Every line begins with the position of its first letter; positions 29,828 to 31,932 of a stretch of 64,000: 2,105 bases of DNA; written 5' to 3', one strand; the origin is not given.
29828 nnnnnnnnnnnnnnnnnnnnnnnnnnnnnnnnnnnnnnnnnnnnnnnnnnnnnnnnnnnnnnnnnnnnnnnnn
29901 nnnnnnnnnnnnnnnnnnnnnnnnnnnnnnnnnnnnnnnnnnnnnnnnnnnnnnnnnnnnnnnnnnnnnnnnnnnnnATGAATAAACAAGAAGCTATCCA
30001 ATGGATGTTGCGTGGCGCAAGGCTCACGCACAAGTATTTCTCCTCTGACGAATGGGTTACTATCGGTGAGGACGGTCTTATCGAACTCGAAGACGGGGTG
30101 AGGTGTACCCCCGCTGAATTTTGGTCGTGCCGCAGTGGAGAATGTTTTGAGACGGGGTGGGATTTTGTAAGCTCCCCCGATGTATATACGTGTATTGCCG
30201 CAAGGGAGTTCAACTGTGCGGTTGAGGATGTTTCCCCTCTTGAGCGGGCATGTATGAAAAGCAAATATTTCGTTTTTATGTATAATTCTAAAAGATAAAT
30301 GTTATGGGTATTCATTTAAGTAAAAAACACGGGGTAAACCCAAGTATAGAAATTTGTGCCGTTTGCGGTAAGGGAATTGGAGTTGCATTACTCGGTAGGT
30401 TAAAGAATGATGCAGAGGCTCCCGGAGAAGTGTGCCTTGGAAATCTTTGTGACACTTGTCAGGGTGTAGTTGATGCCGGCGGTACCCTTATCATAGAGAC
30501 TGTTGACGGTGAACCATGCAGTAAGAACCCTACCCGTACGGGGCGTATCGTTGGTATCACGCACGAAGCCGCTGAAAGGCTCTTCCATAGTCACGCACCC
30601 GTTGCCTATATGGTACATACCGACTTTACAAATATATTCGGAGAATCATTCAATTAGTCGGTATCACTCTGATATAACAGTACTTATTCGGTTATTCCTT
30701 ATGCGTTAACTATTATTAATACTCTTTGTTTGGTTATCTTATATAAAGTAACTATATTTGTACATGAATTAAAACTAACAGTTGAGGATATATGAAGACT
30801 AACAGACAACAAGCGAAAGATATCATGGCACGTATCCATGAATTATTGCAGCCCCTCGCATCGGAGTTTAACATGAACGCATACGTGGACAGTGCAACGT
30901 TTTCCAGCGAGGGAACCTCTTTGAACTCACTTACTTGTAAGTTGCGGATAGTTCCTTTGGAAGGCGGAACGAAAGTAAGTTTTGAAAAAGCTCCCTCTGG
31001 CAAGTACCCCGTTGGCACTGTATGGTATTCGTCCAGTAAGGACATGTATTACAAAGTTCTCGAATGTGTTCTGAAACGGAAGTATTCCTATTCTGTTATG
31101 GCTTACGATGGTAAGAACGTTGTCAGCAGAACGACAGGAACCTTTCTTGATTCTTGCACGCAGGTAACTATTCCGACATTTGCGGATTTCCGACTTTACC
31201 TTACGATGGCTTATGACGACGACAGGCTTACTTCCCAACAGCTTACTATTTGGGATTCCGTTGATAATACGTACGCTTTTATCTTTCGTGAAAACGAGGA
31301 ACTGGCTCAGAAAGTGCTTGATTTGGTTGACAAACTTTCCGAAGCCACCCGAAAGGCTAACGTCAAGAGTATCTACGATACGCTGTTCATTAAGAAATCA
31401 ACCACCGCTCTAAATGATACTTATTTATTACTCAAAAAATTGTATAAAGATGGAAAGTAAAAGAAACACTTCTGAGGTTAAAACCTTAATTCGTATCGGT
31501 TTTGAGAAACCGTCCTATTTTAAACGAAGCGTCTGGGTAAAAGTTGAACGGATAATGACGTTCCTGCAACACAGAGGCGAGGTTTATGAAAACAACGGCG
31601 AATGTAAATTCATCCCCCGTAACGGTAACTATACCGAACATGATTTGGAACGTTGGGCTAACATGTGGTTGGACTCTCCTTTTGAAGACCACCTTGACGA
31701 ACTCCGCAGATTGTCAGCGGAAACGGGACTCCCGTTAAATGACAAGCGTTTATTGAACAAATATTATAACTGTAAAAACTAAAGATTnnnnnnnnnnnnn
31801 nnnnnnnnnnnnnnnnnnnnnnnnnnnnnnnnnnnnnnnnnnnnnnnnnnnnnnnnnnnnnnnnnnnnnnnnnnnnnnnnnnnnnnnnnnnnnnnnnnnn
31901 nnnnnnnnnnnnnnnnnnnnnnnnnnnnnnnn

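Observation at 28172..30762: GC-richer six-gene cassette bracketed by two identical 36-bp promoter repeats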

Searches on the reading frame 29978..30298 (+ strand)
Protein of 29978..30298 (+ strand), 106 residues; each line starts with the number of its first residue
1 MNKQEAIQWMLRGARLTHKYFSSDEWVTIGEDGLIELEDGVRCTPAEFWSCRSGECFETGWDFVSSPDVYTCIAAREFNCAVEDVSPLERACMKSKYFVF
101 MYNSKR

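Call 8: search_protein_families(library=pfam, proteins=[window:29978-30298:+], max_evalue=0.01)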
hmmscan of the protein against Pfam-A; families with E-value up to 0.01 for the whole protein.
window:29978-30298:+ (106 aa): 0 families

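Call 38: search_protein_families(library=phrogs, proteins=[window:29978-30298:+], max_evalue=0.01)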
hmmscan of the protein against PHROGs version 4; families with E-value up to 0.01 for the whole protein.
window:29978-30298:+ (106 aa): 1 family
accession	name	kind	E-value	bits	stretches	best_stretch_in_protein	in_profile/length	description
phrog_3474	-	unknown function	1.2e-11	45.2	1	1-62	4-60/64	-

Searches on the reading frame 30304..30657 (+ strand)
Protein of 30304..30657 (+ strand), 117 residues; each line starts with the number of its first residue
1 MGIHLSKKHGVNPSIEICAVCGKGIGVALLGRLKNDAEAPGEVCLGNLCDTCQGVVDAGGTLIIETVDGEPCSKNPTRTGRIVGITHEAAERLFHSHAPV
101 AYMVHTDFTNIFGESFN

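Call 8: search_protein_families(library=pfam, proteins=[window:30304-30657:+], max_evalue=0.01)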
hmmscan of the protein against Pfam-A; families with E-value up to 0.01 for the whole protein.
window:30304-30657:+ (117 aa): 0 families

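Call 38: search_protein_families(library=phrogs, proteins=[window:30304-30657:+], max_evalue=0.01)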
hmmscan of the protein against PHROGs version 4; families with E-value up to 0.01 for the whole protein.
window:30304-30657:+ (117 aa): 0 families

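Call 93: search_protein_families(library=pfam, proteins=[window:30304-30657:+], max_evalue=0.01)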
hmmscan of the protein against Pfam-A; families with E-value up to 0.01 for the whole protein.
window:30304-30657:+ (117 aa): 0 families

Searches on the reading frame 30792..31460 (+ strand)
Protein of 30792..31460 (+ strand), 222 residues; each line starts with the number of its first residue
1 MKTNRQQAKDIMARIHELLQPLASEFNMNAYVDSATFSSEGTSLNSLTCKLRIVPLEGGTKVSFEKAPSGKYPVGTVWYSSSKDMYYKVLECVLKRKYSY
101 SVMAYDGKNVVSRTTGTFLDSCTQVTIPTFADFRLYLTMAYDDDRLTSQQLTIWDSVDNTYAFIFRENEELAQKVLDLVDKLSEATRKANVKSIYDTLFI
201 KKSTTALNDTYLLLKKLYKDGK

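Call 8: search_protein_families(library=pfam, proteins=[window:30792-31460:+], max_evalue=0.01)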
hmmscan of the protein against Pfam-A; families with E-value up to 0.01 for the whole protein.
window:30792-31460:+ (222 aa): 0 families

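Call 18: find_related_loci(query=window:30792-31460:+, collection=viral_contigs, flank=8000)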
Query window:30792-31460:+ (222 aa) in viral_contigs; peptide patterns used: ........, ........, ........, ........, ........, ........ (x = any residue, [..] = any of these).
22 stretches matched a pattern, but none encodes a relative of the query by tblastn (E <= 1e-3).

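Call 19: find_encoding_contigs(protein=window:30792-31460:+, flank=8000, max_places=10)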
Protein window:30792-31460:+ (222 aa): 23 contigs read that carry it; 10 places shown.
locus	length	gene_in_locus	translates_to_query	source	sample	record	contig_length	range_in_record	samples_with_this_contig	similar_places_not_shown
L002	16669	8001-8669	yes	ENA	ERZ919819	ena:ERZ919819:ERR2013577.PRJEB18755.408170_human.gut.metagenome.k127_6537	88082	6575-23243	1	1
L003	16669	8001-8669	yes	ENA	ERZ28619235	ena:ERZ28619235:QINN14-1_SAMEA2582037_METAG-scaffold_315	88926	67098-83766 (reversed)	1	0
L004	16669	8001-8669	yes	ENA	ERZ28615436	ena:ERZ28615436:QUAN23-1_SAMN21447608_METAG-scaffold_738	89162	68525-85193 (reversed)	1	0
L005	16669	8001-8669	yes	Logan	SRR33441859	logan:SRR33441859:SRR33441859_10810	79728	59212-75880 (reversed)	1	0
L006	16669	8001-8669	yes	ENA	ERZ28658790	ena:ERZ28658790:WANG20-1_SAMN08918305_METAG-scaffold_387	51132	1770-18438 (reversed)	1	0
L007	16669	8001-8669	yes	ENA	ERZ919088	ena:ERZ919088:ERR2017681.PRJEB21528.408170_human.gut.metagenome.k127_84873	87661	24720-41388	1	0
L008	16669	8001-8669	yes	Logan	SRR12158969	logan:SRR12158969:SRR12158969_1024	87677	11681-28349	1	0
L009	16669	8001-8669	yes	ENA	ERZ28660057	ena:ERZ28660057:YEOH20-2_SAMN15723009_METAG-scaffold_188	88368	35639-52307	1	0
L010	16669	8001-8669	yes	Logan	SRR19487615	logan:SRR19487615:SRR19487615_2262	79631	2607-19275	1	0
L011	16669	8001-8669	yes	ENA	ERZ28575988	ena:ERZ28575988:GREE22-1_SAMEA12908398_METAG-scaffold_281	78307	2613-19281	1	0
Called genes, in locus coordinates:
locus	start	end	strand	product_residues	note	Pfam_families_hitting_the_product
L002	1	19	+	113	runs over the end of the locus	-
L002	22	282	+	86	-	-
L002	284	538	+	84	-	-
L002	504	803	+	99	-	-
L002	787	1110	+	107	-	-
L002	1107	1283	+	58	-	-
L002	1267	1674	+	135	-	-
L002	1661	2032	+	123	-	-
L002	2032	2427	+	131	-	PF11672:DUF3268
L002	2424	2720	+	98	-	-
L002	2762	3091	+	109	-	-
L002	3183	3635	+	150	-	PF00210:Ferritin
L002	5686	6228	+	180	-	-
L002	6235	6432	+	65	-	-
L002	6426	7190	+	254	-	PF01028:Topoisom_I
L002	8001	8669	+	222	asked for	-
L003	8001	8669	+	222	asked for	-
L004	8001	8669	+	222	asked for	-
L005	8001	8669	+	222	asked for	-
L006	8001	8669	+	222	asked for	-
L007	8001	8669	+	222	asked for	-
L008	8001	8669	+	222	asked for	-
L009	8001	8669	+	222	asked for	-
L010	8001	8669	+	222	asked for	-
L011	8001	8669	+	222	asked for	-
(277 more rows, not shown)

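Call 23: find_homologous_proteins(query=window:30792-31460:+)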
Query window:30792-31460:+ (222 aa): 4 proteins with E <= 0.001 among 117 candidates.
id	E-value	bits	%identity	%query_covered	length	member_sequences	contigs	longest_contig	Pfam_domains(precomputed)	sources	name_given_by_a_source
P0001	1.2e-137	474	98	100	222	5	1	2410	-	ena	-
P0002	3.1e-137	473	97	100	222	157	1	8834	-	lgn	-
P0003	1.0e-131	455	97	100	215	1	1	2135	-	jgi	jgi:hypothetical protein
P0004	1.8e-65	238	97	52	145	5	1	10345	-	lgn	-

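Call 38: search_protein_families(library=phrogs, proteins=[window:30792-31460:+], max_evalue=0.01)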
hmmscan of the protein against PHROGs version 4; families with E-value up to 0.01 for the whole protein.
window:30792-31460:+ (222 aa): 1 family
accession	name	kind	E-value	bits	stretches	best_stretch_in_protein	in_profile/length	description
phrog_2088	-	unknown function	0.0024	18.7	0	170-204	2-36/67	-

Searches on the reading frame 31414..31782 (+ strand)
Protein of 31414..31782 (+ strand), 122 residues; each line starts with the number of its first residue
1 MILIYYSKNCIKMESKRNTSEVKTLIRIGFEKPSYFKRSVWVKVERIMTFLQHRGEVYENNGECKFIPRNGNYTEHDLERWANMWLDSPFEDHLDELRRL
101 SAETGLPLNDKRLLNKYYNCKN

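Call 8: search_protein_families(library=pfam, proteins=[window:31414-31782:+], max_evalue=0.01)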
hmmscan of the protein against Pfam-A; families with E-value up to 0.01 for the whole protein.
window:31414-31782:+ (122 aa): 0 families

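Call 38: search_protein_families(library=phrogs, proteins=[window:31450-31782:+], max_evalue=0.01)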
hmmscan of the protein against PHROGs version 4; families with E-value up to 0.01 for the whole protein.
window:31450-31782:+ (110 aa): 0 families

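Call 86: search_solved_structures(query=A6, max_evalue=5)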
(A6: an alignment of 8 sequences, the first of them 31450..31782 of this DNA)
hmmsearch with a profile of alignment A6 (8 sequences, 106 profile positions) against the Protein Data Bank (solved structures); distinct sequences matched with E-value up to 5: 4.
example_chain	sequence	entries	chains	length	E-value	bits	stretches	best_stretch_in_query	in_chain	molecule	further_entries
8xt8_A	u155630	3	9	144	0.08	16.4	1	28-77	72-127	MarR family transcriptional regulator | MarR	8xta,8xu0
8xt8_B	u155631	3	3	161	0.084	16.3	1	28-76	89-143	MarR family transcriptional regulator | MarR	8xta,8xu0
4zi3_D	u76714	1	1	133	0.47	14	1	30-72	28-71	Cilia- and flagella-associated protein 36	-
4zi2_C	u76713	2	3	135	0.49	13.9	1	30-72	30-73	Cilia- and flagella-associated protein 36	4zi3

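Call 90: predict_structure(protein=window:31450-31782:+)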
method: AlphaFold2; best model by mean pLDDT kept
length: 110 residues; sequences in the alignment: 1
mean_pLDDT: 50.5   pTM: 0.37
mean pLDDT of the five models: 50.5, 45.0, 43.8, 39.8, 39.7
residues with pLDDT >= 90: 0; 70-90: 13; 50-70: 34; < 50: 63
segments of 3 or more residues with pLDDT < 50: 1-21, 37-60, 63-68, 71-76, 108-110
pLDDT, mean of each block of 10 residues (from residue 1): 34 34 52 50 41 42 48 50 76 69 59
secondary structure, 60 per line:
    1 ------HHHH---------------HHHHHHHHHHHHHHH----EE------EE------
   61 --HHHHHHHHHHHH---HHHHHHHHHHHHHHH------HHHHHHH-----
elements in order: H7-10 H26-40 H63-74 H78-92 H99-105

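Call 93: search_protein_families(library=pfam, proteins=[window:31450-31782:+], max_evalue=0.01)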
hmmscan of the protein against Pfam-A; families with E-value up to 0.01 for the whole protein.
window:31450-31782:+ (110 aa): 0 families
